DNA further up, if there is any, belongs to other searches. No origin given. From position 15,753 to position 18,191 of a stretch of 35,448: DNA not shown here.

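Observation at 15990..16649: Processive GT2 synthase carrying an adhesin-head-like soluble domain inside its last membrane loop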

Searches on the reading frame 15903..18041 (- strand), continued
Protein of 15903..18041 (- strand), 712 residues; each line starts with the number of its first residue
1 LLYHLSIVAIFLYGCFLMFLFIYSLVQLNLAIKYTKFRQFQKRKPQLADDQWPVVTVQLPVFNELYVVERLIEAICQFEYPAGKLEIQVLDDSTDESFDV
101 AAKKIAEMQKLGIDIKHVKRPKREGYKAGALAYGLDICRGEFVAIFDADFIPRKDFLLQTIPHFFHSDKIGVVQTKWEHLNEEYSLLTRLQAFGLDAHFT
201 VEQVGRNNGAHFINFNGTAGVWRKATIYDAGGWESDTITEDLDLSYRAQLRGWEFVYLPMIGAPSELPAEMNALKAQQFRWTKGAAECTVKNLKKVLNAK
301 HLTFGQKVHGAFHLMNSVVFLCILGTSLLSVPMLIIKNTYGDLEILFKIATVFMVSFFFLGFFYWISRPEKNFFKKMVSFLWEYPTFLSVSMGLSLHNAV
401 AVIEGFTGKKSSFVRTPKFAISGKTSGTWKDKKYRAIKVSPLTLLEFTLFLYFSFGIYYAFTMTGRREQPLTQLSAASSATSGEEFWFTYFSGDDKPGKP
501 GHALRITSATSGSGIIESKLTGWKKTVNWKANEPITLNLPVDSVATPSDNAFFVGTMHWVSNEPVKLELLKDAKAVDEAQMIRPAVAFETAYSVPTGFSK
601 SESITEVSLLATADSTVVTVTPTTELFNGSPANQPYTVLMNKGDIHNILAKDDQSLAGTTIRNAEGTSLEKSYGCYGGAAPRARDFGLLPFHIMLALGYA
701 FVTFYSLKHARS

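Call 45: find_encoding_contigs(protein=P0015, flank=8000, max_places=1)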
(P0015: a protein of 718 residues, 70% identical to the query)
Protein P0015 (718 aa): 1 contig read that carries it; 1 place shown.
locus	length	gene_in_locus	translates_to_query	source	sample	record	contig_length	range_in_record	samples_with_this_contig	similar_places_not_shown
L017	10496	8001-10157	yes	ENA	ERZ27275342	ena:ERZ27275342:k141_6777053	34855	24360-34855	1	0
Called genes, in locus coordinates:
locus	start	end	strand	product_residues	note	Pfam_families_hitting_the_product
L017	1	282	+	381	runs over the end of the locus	PF01262:AlaDh_PNT_C (weak), PF02254:TrkA_N (weak), PF03435:Sacchrp_dh_NADP, PF16653:Sacchrp_dh_C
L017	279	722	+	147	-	PF14126:DUF4293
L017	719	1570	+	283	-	-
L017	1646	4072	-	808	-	PF01433:Peptidase_M1, PF18962:Por_Secre_tail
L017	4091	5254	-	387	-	PF13439:Glyco_transf_4 (faint), PF00534:Glycos_transf_1, PF13692:Glyco_trans_1_4, PF13524:Glyco_trans_1_2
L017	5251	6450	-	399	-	PF13439:Glyco_transf_4, PF13692:Glyco_trans_1_4, PF00534:Glycos_transf_1, PF13524:Glyco_trans_1_2 (weak)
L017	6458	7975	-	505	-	PF03739:LptF_LptG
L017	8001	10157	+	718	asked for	PF13506:Glyco_transf_21 (weak), PF00535:Glycos_transf_2, PF13641:Glyco_tranf_2_3, PF13632:Glyco_trans_2_3, PF17517:IgGFc_binding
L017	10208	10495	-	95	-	?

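Call 46: find_encoding_contigs(protein=P0024, flank=8000, max_places=1)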
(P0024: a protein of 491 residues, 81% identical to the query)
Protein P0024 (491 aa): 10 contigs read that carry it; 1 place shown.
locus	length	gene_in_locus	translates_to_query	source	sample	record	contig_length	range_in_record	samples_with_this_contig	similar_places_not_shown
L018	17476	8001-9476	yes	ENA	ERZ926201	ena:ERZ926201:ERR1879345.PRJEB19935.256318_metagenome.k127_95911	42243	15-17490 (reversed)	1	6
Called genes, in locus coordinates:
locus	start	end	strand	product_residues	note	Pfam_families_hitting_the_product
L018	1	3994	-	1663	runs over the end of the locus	PF01436:NHL (faint), PF17170:DUF5128 (faint), PF13176:TPR_7 (faint), PF07719:TPR_2 (faint), PF14559:TPR_19 (weak), PF13424:TPR_12 (weak), PF00515:TPR_1 (weak), PF14559:TPR_19 (weak), +11 more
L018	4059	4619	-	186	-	PF01966:HD (weak)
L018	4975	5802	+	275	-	PF00582:Usp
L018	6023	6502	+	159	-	PF19067:DUF5763 (weak)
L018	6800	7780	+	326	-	PF00491:Arginase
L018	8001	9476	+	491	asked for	PF13506:Glyco_transf_21 (weak), PF00535:Glycos_transf_2, PF13641:Glyco_tranf_2_3, PF13632:Glyco_trans_2_3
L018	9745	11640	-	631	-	PF16177:ACAS_N, PF00501:AMP-binding, PF13193:AMP-binding_C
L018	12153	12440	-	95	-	-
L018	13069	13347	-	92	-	PF06769:YoeB_toxin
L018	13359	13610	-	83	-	PF02604:PhdYeFM_antitox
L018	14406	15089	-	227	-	-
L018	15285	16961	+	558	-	-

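Call 48: find_encoding_contigs(protein=P0019, flank=7000, max_places=1)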
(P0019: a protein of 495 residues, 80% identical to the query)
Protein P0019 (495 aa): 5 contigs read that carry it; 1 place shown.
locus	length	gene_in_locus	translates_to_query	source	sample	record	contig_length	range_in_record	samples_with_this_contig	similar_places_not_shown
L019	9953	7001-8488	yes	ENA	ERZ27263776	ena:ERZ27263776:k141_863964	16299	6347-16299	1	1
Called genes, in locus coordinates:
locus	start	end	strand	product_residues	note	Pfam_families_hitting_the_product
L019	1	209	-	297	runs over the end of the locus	-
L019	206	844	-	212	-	PF00730:HhH-GPD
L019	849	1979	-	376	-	PF00155:Aminotran_1_2, PF00266:Aminotran_5, PF01053:Cys_Met_Meta_PP, PF01041:DegT_DnrJ_EryC1, PF01212:Beta_elim_lyase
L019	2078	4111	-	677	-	-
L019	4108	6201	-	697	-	-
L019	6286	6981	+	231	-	PF00535:Glycos_transf_2, PF13641:Glyco_tranf_2_3 (weak)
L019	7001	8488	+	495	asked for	PF00535:Glycos_transf_2, PF13641:Glyco_tranf_2_3, PF13632:Glyco_trans_2_3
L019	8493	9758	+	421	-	PF00675:Peptidase_M16, PF05193:Peptidase_M16_C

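Call 49: find_encoding_contigs(protein=P0026, flank=7000, max_places=1)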
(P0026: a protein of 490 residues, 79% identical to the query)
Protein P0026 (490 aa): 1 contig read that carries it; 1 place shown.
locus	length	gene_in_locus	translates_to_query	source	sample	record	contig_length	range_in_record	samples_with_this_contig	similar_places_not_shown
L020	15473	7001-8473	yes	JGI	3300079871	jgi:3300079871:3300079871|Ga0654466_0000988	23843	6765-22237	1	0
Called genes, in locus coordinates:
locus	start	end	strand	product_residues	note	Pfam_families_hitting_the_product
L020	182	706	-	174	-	-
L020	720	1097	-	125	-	-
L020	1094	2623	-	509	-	-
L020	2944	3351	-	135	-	-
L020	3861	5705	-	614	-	PF06739:SBBP (faint), PF18962:Por_Secre_tail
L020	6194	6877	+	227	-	PF00535:Glycos_transf_2, PF13641:Glyco_tranf_2_3 (weak)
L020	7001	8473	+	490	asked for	PF13506:Glyco_transf_21, PF00535:Glycos_transf_2, PF13641:Glyco_tranf_2_3, PF13632:Glyco_trans_2_3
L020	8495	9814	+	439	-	PF26314:MptA_B_family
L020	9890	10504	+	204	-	-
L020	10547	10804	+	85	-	-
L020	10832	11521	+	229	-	-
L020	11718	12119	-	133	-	-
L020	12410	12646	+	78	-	-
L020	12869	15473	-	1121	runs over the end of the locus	PF00415:RCC1 (faint), PF25390:WD40_RLD, PF13540:RCC1_2 (weak), PF13585:CHU_C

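Call 50: find_encoding_contigs(protein=P0018, flank=7000, max_places=1)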
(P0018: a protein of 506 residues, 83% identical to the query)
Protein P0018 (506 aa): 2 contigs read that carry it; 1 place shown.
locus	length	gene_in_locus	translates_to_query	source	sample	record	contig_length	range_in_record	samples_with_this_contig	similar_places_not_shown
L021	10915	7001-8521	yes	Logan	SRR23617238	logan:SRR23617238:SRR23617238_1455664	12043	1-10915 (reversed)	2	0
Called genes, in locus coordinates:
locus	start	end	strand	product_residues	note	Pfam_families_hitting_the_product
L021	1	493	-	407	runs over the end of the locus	PF01966:HD (weak), PF19276:HD_assoc_2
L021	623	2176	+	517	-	PF00072:Response_reg, PF08665:PglZ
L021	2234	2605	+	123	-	PF02367:TsaE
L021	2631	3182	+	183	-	PF13505:OMP_b-brl (weak)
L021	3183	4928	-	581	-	PF00664:ABC_membrane, PF00005:ABC_tran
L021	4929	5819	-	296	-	PF01416:PseudoU_synth_1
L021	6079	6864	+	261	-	-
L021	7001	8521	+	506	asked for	PF00535:Glycos_transf_2, PF13641:Glyco_tranf_2_3, PF13632:Glyco_trans_2_3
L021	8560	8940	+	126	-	-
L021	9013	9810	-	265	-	PF00215:OMPdecase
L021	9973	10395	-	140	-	-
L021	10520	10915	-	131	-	?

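Call 62: search_protein_families(library=ncbifam, proteins=[L016:10153-11667:+], max_evalue=0.1)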
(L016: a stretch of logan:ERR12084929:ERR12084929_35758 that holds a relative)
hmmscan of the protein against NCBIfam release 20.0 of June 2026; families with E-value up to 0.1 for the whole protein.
L016:10153-11667:+ (504 aa): 0 families

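Call 69: search_solved_structures(query=A3, max_evalue=0.00001, show_alignments=3)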
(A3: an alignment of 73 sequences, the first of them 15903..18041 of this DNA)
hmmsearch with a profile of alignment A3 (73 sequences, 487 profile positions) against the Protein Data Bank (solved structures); distinct sequences matched with E-value up to 0.00001: 12.
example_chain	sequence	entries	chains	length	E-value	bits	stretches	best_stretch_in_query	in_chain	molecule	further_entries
7lby_A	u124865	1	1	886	2.6e-31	112.2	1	8-323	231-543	Cellulose synthase catalytic subunit [UDP-forming]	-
9b8v_E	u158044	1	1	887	2.6e-31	112.2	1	8-323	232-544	Cellulose synthase catalytic subunit [UDP-forming]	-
9fmv_A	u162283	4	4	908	2.8e-31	112.1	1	8-323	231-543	Cellulose synthase catalytic subunit [UDP-forming]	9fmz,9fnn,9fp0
5ej1_A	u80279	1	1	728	2.2e-23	86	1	13-359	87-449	Putative cellulose synthase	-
4hg6_A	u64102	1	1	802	2.8e-23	85.7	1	13-359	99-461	Cellulose Synthase Subunit A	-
4p00_A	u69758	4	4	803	2.8e-23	85.7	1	13-359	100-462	Cellulose Synthase A subunit | Cellulose Synthase subunit A | Putative cellulose synthase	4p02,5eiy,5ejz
6yv7_B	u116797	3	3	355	9.1e-14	54.3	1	46-169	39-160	Glycosyl transferase, family 2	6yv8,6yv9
6yv7_A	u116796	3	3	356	9.1e-14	54.3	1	46-169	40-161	Glycosyl transferase, family 2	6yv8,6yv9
2z87_A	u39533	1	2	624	4.1e-09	38.9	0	51-170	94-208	Chondroitin synthase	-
2z86_A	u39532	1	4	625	4.2e-09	38.9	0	51-170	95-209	Chondroitin synthase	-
6p61_A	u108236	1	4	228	5.5e-06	28.7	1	42-183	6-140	Glycosyltransferase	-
9jma_A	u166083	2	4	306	6.5e-06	28.4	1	51-161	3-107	GalNAc(5)-diNAcBac-PP-undecaprenol beta-1,3-glucosyltransferase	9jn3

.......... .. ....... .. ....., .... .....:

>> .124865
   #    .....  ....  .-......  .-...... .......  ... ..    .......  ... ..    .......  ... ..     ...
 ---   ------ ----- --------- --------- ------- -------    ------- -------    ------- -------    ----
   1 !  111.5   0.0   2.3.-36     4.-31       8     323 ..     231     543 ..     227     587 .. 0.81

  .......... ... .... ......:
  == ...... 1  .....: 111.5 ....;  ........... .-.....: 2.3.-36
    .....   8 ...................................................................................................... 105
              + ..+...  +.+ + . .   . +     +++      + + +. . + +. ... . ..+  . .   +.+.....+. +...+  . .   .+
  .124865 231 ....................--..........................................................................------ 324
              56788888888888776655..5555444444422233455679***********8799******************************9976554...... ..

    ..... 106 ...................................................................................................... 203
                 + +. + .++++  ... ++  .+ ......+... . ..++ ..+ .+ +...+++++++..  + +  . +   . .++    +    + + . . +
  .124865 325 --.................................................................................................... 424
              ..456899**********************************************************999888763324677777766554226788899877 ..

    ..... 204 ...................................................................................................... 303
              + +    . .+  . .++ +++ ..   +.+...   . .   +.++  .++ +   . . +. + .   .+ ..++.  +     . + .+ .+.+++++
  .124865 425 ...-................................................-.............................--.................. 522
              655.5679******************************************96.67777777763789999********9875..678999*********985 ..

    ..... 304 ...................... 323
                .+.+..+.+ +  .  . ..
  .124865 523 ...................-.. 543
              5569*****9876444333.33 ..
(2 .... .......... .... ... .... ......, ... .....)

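Call 77: search_protein_families(library=pfam, proteins=[L016:10153-11667:+, L020:8495-9814:+], max_evalue=0.1)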
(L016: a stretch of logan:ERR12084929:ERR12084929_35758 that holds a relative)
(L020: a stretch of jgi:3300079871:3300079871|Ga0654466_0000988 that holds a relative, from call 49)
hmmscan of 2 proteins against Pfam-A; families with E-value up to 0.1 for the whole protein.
L016:10153-11667:+ (504 aa): 0 families

L020:8495-9814:+ (439 aa): 1 family
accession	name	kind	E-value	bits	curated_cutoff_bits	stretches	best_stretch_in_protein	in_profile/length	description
PF09594.16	GT87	-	4.2e-05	23.9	25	1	189-338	61-208/237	Glycosyltransferase family 87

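Call 80: find_encoding_contigs(protein=P0028, flank=6000, max_places=1)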
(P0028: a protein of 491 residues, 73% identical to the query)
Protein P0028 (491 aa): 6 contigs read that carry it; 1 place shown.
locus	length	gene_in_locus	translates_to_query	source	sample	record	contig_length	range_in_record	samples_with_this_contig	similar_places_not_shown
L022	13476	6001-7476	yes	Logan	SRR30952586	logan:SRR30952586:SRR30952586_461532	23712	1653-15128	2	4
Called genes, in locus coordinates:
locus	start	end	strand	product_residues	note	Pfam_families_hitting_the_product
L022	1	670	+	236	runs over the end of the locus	PF01113:DapB_N, PF05173:DapB_C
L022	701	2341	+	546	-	PF18936:DUF5684, PF10502:Peptidase_S26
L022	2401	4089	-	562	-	-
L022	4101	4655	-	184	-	PF07638:Sigma70_ECF, PF04542:Sigma70_r2 (weak), PF08281:Sigma70_r4_2, PF04545:Sigma70_r4, PF00196:GerE (weak)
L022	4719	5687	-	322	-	PF18962:Por_Secre_tail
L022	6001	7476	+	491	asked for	PF13506:Glyco_transf_21, PF00535:Glycos_transf_2, PF13641:Glyco_tranf_2_3, PF13632:Glyco_trans_2_3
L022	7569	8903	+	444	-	PF13483:Lactamase_B_3 (weak)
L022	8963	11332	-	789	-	PF13715:CarbopepD_reg_2, PF07715:Plug, PF00593:TonB_dep_Rec_b-barrel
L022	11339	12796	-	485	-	PF07995:GSDH, PF18962:Por_Secre_tail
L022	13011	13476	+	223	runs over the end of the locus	-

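Call 81: find_encoding_contigs(protein=P0036, flank=6000, max_places=1)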
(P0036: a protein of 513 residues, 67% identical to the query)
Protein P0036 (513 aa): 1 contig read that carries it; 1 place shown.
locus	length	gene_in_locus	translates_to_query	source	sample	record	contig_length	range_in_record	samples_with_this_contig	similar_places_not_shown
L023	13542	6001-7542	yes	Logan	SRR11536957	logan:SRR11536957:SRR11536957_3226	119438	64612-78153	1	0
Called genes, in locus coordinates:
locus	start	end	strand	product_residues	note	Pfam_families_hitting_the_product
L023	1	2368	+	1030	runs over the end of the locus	PF13620:CarboxypepD_reg, PF13715:CarbopepD_reg_2, PF07715:Plug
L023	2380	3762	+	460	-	PF14322:SusD-like_3, PF07980:SusD_RagB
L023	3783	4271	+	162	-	-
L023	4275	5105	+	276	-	PF16328:DUF4961 (weak)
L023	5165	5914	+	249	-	PF04402:SIMPL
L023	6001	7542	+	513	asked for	PF13506:Glyco_transf_21, PF00535:Glycos_transf_2, PF13641:Glyco_tranf_2_3, PF13632:Glyco_trans_2_3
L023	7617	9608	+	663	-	PF08309:LVIVD (faint), PF18962:Por_Secre_tail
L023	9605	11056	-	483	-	PF01565:FAD_binding_4, PF02913:FAD-oxidase_C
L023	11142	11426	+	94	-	-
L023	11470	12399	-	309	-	-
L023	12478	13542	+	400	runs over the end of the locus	PF01553:Acyltransferase (weak)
